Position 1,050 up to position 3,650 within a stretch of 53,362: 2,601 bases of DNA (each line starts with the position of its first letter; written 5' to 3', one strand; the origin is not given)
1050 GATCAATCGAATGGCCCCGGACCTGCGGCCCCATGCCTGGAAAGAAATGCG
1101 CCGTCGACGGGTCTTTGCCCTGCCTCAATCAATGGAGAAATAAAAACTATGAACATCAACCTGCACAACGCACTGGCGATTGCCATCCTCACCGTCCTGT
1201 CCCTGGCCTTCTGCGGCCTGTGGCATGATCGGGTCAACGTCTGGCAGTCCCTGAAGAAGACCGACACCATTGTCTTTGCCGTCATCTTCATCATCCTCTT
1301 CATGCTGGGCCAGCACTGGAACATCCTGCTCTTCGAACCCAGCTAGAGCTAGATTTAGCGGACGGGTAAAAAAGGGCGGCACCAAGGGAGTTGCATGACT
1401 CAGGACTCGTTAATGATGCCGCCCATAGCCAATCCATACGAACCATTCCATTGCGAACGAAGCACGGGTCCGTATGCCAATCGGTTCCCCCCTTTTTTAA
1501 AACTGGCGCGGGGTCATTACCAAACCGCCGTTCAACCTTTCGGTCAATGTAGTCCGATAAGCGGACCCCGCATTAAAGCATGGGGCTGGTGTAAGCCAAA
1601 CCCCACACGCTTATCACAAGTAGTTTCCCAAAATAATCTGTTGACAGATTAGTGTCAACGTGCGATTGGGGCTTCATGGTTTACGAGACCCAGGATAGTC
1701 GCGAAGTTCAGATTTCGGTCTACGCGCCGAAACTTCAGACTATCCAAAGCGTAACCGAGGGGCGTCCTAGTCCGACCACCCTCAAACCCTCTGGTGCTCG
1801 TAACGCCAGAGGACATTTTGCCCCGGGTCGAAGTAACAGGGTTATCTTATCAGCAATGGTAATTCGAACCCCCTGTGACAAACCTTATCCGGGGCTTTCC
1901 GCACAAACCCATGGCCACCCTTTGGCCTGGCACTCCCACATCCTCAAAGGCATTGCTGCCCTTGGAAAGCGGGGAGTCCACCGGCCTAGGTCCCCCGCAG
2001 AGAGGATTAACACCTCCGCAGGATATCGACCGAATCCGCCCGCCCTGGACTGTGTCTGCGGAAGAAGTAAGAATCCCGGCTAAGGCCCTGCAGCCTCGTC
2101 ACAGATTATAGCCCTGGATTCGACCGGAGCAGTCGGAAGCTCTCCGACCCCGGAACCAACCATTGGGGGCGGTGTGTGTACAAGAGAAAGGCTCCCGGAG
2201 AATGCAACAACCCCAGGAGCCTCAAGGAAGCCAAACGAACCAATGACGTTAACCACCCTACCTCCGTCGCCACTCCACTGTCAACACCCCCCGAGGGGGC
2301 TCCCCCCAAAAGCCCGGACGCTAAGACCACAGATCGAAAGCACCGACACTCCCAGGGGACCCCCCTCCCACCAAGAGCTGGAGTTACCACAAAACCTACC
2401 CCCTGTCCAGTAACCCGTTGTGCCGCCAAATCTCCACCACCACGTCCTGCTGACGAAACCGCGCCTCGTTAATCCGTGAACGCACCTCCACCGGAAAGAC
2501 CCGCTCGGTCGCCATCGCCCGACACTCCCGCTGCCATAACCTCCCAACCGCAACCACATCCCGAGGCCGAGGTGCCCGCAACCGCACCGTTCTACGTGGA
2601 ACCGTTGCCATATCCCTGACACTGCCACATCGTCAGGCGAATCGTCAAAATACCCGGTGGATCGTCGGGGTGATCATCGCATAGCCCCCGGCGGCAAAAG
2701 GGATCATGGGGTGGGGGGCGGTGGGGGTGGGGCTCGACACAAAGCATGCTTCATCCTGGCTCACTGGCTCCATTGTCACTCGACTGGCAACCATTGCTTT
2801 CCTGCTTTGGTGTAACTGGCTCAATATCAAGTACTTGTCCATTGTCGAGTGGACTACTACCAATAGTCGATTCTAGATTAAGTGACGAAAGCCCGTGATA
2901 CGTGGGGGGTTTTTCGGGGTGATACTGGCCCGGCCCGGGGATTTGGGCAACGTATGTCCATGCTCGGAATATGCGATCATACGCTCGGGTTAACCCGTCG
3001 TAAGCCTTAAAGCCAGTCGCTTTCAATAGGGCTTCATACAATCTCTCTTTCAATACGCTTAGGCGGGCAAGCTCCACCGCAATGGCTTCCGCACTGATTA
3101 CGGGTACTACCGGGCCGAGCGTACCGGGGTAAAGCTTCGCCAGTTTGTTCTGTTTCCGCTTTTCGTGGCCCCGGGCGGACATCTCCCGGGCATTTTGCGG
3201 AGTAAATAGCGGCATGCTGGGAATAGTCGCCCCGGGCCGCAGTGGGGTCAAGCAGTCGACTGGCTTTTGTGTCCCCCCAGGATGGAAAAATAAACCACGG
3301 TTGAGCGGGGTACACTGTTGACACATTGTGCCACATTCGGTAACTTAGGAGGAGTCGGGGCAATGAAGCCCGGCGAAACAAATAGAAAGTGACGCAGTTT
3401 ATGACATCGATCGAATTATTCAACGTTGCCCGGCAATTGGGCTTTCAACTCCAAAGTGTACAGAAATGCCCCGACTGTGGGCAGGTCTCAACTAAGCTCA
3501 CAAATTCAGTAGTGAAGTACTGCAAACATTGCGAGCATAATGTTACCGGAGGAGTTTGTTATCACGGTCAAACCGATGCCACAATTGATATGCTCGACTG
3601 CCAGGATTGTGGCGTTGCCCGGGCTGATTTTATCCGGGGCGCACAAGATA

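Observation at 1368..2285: The ORF-free block looks like a discrete minus-strand transcription unit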

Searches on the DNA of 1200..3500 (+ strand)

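Call 7: search_rna_families(source=window, start=1200, end=3500, threshold=evalue, max_evalue=10, show_alignments=2)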
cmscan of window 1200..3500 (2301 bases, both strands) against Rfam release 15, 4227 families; matches with E-value up to 10: 1.
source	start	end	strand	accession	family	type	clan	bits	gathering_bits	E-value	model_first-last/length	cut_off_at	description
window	1819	1895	+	RF01656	ceN72-3_ceN74-2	Gene; sRNA;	-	25.4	38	0.025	1-130/130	no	Nematode sRNA ceN72-3_ceN74-2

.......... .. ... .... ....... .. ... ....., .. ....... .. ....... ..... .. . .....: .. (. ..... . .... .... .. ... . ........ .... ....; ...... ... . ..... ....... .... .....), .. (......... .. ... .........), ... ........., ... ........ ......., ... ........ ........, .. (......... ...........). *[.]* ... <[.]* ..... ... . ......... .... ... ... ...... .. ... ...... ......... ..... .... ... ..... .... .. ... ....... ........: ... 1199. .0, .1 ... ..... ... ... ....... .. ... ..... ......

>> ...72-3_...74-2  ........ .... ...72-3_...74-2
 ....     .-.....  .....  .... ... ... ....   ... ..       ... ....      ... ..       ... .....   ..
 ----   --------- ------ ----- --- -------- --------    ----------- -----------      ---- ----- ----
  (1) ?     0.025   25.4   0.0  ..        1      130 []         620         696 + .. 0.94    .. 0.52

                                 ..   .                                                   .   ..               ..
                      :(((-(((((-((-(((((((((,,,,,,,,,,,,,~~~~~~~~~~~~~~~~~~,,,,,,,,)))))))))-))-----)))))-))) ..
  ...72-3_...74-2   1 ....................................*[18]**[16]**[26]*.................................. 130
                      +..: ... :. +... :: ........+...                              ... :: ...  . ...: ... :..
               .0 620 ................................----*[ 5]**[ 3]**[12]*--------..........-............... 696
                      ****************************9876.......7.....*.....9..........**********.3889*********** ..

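Call 11: search_dna_similar(query=window:1300-3400:+, collection=phages, mode=distant, max_rows=20)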
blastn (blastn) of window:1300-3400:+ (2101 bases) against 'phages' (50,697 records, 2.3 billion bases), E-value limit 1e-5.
No match.
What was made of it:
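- On Conserved structured ncRNA (any class): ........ blastn gave nothing (call 11).
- Closest known: The ~800-nt non-coding transcript of Vibrio phage ICP1. Different: No sequence similarity was found to anything in the phage collection searched (call 11).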

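Call 51: search_rna_families(source=window, start=1355, end=1680, threshold=evalue, max_evalue=10, show_alignments=2)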
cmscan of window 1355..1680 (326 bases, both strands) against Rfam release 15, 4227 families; matches with E-value up to 10: 5.
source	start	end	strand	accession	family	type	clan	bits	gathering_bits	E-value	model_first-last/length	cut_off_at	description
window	1620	1657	-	RF02433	SpF36_sRNA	Gene; sRNA;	-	17.5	48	8.8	1-51/51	no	Streptococcus sRNA SpF36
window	1575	1641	-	RF02274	AniS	Gene;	-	14.3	50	7.1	1-106/106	no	AniS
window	1367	1439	-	RF01489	sbrA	Gene; sRNA;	-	12.4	45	9.1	1-71/71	no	Listeria sRNA sbrA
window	1557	1680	+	RF02033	HEARO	Gene;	-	12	83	3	1-116/211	3'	HNH endonuclease-associated RNA and ORF (HEARO) RNA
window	1435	1510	-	RF01930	bxd_2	Gene; lncRNA;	-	10.6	80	4.7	1-91/91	no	Bithoraxoid conserved region 2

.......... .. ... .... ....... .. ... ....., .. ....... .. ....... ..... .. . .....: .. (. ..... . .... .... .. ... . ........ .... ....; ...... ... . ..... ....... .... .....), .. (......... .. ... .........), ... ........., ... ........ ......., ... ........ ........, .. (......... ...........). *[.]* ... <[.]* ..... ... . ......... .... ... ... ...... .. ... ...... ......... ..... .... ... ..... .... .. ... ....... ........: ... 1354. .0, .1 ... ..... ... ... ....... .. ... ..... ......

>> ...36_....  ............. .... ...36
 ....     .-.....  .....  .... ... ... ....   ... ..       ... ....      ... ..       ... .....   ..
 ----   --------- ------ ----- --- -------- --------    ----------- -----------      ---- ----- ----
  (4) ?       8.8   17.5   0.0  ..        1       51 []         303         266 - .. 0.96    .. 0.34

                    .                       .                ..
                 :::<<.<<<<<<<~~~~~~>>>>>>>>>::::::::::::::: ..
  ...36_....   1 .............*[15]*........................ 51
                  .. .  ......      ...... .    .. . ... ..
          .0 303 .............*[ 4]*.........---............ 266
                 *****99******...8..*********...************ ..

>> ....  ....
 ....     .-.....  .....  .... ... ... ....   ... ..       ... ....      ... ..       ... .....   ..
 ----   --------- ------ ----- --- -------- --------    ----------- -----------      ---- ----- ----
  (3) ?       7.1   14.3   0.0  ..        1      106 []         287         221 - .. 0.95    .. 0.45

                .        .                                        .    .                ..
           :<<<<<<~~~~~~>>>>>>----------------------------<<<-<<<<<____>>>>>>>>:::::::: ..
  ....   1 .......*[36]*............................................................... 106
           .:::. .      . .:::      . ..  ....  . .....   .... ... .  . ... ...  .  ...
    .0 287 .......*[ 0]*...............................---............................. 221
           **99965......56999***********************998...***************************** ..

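Call 52: search_rna_families(source=window, start=1600, end=2420, threshold=evalue, max_evalue=10, show_alignments=2)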
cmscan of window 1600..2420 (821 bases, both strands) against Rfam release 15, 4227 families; matches with E-value up to 10: 2.
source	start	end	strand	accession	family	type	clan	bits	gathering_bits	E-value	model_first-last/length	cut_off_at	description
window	1819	1895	+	RF01656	ceN72-3_ceN74-2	Gene; sRNA;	-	25.4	38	0.0091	1-130/130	no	Nematode sRNA ceN72-3_ceN74-2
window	2079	2128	-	RF01145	sR14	Gene; snRNA; snoRNA; CD-box;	-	10.9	38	3.9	1-54/54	no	Small nucleolar RNA sR14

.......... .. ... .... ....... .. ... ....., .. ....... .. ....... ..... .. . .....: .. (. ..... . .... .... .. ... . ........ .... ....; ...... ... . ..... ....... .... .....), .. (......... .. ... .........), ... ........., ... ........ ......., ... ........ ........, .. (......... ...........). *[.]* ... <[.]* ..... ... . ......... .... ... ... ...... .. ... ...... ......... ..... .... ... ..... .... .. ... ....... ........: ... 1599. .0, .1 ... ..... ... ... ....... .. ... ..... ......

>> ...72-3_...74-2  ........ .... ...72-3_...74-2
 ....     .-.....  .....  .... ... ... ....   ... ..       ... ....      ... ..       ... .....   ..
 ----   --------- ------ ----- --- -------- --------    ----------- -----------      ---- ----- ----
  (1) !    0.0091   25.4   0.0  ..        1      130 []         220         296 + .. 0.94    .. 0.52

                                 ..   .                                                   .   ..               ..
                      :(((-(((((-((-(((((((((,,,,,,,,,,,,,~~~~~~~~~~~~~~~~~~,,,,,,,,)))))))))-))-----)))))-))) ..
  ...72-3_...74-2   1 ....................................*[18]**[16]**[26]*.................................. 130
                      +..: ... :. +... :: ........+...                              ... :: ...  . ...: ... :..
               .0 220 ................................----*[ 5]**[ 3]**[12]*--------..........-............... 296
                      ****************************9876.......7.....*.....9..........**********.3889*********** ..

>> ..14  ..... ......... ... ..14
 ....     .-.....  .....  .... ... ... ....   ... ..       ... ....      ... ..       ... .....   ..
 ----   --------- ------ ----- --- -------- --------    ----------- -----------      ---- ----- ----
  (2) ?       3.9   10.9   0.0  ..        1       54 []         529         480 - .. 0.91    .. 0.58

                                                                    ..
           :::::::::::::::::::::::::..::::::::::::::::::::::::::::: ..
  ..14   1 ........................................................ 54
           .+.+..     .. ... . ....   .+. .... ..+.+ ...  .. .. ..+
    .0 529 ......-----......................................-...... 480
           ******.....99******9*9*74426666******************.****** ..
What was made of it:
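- On GOLLD RNA (Rfam): E-value mode up to 10 on 1200-3500, 1355-1680 and 1600-2420 gave no GOLLD hit (calls 7, 51, 52).
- On Other curated RNA families (group I/II introns, RNase P, tmRNA, 6S, HEARO, OLE, riboswitches, ribozymes): The best hits are chance-level: nematode sRNA 25.4 bits (gathering score 38), HEARO 12 bits (gathering score 83), and others at or below 17.5 bits (calls 7, 51, 52).
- Tried and rejected: Its only Rfam hit is a below-threshold nematode sRNA (calls 7, 52). RNase P-like CR-I/CR-V resemblance: no model support (calls 7, 51, 52).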

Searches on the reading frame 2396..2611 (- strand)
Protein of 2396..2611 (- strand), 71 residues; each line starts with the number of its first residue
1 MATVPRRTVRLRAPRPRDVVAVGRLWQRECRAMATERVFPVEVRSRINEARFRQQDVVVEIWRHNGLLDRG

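Call 16: search_protein_families(library=phrogs, proteins=[window:2396-2611:-], max_evalue=0.01)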
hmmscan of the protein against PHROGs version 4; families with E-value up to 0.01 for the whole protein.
window:2396-2611:- (71 aa): 0 families

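Call 17: search_protein_families(library=pfam, proteins=[window:2396-2611:-], max_evalue=0.01)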
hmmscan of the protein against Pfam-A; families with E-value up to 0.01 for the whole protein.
window:2396-2611:- (71 aa): 0 families

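Call 44: find_homologous_proteins(query=window:2396-2611:-, max_evalue=0.05)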
Query window:2396-2611:- (71 aa): 1 proteins with E <= 0.05 among 8 candidates.
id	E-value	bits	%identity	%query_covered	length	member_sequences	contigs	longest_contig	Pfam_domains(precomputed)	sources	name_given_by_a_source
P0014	1.7e-16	78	100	55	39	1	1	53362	-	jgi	jgi:hypothetical protein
